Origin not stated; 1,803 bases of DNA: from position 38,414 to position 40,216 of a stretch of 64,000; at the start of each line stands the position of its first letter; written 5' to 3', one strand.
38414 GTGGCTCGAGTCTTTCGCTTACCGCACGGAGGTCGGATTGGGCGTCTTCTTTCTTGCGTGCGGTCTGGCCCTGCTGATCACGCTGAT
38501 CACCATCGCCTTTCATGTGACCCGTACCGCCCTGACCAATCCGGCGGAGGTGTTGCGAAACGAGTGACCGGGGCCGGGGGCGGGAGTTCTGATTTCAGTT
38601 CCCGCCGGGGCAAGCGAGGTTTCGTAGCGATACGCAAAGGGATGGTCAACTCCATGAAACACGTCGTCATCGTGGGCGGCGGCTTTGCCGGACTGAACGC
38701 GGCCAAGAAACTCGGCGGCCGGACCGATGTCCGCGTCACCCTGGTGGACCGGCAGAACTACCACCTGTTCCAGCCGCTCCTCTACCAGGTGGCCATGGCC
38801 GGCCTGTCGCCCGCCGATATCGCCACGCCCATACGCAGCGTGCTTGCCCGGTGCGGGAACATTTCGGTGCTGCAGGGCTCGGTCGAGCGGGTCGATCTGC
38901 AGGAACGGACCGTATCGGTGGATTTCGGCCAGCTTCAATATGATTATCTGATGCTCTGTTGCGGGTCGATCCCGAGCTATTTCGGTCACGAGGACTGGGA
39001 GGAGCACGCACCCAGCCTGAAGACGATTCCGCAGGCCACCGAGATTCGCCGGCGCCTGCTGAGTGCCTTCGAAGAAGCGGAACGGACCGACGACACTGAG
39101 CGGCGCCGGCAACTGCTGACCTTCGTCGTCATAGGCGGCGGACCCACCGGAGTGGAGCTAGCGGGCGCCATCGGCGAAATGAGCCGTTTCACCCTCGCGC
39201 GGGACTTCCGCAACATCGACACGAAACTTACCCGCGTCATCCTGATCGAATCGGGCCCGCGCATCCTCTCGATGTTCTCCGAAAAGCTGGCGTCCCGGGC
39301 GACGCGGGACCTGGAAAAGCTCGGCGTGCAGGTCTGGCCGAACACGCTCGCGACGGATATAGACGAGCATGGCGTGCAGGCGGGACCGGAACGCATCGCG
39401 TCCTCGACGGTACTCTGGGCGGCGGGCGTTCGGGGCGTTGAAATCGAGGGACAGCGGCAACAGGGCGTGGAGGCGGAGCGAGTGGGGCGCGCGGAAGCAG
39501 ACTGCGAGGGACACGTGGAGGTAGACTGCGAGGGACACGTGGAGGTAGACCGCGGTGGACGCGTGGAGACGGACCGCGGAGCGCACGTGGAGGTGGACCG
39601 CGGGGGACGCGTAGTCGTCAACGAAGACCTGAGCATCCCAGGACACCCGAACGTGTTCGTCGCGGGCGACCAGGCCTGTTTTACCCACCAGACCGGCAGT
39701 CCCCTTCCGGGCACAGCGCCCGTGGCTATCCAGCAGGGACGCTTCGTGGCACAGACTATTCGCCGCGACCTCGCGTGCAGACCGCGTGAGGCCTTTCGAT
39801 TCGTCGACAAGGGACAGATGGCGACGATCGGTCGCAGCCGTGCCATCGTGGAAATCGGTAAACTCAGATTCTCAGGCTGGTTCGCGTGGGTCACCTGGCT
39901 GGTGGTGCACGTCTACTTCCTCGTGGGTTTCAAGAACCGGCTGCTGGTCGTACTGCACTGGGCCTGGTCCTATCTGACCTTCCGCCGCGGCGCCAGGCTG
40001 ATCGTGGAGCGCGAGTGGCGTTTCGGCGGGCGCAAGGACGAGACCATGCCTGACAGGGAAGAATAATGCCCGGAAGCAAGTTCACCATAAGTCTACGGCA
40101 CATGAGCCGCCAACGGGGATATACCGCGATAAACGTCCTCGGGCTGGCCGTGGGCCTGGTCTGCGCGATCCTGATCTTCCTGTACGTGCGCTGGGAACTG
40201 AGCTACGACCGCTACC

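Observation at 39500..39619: In-frame 24-bp x5 repeat expansion inside the NDH-2 gene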

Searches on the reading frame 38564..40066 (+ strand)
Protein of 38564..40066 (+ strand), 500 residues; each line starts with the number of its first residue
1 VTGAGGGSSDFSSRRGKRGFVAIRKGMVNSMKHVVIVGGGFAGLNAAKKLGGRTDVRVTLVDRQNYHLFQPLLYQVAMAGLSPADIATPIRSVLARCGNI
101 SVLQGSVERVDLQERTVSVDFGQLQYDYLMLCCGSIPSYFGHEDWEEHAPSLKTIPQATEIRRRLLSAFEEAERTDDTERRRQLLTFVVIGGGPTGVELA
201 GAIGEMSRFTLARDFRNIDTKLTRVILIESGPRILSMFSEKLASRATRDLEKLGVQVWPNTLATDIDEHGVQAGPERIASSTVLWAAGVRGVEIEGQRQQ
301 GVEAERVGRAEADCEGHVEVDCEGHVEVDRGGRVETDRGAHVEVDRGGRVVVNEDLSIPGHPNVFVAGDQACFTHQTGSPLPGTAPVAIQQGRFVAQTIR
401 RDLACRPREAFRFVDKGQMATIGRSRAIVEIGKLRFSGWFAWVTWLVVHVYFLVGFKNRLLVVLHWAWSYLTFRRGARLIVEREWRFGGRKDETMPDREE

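Call 5: search_protein_families(library=pfam, proteins=[window:38645-40066:+])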
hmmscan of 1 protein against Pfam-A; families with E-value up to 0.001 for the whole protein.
window:38645-40066:+ (473 aa): 6 families
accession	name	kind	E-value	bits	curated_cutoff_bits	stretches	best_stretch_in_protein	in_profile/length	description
PF07992.20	Pyr_redox_2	-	1.2e-43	150.1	26.1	2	6-293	2-267/291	Pyridine nucleotide-disulphide oxidoreductase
PF00070.33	Pyr_redox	-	2.2e-14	54.1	22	1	160-244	2-71/82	Pyridine nucleotide-disulphide oxidoreductase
PF22366.1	NDH2_C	-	1.2e-07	32.2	27.7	1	389-447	2-61/62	NDH2 C-terminal domain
PF13454.12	NAD_binding_9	-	0.00026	21.5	21.8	0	8-38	1-34/155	FAD-NAD(P)-binding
PF13450.12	NAD_binding_8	-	0.00038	21.1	21.9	1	9-38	1-29/68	NAD(P)-binding Rossmann-like domain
PF05834.18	Lycopene_cycl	-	0.00079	19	23.4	0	7-40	2-36/380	Lycopene cyclase protein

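Call 6: search_solved_structures(query=window:38645-40063:+, show_alignments=3)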
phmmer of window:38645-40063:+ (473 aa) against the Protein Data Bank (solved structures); distinct sequences matched with E-value up to 0.001: 30.
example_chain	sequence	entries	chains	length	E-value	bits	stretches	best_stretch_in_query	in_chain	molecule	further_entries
9mqy_A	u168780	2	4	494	8.7e-101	341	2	6-264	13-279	NADH:ubiquinone reductase (non-electrogenic)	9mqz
5na1_A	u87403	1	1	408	2.3e-43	151.7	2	4-275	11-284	NADH dehydrogenase-like protein SAOUHSC_00878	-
5na4_A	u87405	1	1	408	1.1e-42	149.5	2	4-275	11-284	NADH dehydrogenase-like protein SAOUHSC_00878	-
9pxk_C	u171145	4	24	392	1e-40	142.9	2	5-275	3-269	NADH dehydrogenase-like protein YjlD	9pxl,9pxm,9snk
4nwz_A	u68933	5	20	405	4.6e-39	137.5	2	5-267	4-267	FAD-dependent pyridine nucleotide-disulfide oxidoreductase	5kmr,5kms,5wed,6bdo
5kmq_A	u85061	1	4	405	1.4e-38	135.9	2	5-267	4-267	FAD-dependent pyridine nucleotide-disulfide oxidoreductase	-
5kmp_A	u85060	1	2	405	5e-38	134.1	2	5-267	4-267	FAD-dependent pyridine nucleotide-disulfide oxidoreductase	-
4g9k_A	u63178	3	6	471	8.7e-30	106.9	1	95-246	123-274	Rotenone-insensitive NADH-ubiquinone oxidoreductase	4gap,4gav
5yjw_A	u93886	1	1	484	1e-29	106.7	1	95-246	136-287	Rotenone-insensitive NADH-ubiquinone oxidoreductase, mitochondrial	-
5yjy_A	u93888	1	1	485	1.1e-29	106.6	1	95-246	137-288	Rotenone-insensitive NADH-ubiquinone oxidoreductase, mitochondrial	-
5yjx_A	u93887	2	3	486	1.1e-29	106.6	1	95-246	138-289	Rotenone-insensitive NADH-ubiquinone oxidoreductase, mitochondrial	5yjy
4g6g_A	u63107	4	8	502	1.3e-29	106.4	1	95-246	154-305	Rotenone-insensitive NADH-ubiquinone oxidoreductase, mitochondrial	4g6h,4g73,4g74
5jwa_A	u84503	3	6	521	1.5e-22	83.1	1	5-262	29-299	NADH dehydrogenase, putative | Type II NADH:ubiquinone oxidoreductase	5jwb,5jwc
3hyv_A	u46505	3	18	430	4.7e-14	55.1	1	5-140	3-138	Sulfide-quinone reductase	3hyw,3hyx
3szw_A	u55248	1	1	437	7.6e-09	37.9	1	4-121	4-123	Sulfide-quinone reductase, putative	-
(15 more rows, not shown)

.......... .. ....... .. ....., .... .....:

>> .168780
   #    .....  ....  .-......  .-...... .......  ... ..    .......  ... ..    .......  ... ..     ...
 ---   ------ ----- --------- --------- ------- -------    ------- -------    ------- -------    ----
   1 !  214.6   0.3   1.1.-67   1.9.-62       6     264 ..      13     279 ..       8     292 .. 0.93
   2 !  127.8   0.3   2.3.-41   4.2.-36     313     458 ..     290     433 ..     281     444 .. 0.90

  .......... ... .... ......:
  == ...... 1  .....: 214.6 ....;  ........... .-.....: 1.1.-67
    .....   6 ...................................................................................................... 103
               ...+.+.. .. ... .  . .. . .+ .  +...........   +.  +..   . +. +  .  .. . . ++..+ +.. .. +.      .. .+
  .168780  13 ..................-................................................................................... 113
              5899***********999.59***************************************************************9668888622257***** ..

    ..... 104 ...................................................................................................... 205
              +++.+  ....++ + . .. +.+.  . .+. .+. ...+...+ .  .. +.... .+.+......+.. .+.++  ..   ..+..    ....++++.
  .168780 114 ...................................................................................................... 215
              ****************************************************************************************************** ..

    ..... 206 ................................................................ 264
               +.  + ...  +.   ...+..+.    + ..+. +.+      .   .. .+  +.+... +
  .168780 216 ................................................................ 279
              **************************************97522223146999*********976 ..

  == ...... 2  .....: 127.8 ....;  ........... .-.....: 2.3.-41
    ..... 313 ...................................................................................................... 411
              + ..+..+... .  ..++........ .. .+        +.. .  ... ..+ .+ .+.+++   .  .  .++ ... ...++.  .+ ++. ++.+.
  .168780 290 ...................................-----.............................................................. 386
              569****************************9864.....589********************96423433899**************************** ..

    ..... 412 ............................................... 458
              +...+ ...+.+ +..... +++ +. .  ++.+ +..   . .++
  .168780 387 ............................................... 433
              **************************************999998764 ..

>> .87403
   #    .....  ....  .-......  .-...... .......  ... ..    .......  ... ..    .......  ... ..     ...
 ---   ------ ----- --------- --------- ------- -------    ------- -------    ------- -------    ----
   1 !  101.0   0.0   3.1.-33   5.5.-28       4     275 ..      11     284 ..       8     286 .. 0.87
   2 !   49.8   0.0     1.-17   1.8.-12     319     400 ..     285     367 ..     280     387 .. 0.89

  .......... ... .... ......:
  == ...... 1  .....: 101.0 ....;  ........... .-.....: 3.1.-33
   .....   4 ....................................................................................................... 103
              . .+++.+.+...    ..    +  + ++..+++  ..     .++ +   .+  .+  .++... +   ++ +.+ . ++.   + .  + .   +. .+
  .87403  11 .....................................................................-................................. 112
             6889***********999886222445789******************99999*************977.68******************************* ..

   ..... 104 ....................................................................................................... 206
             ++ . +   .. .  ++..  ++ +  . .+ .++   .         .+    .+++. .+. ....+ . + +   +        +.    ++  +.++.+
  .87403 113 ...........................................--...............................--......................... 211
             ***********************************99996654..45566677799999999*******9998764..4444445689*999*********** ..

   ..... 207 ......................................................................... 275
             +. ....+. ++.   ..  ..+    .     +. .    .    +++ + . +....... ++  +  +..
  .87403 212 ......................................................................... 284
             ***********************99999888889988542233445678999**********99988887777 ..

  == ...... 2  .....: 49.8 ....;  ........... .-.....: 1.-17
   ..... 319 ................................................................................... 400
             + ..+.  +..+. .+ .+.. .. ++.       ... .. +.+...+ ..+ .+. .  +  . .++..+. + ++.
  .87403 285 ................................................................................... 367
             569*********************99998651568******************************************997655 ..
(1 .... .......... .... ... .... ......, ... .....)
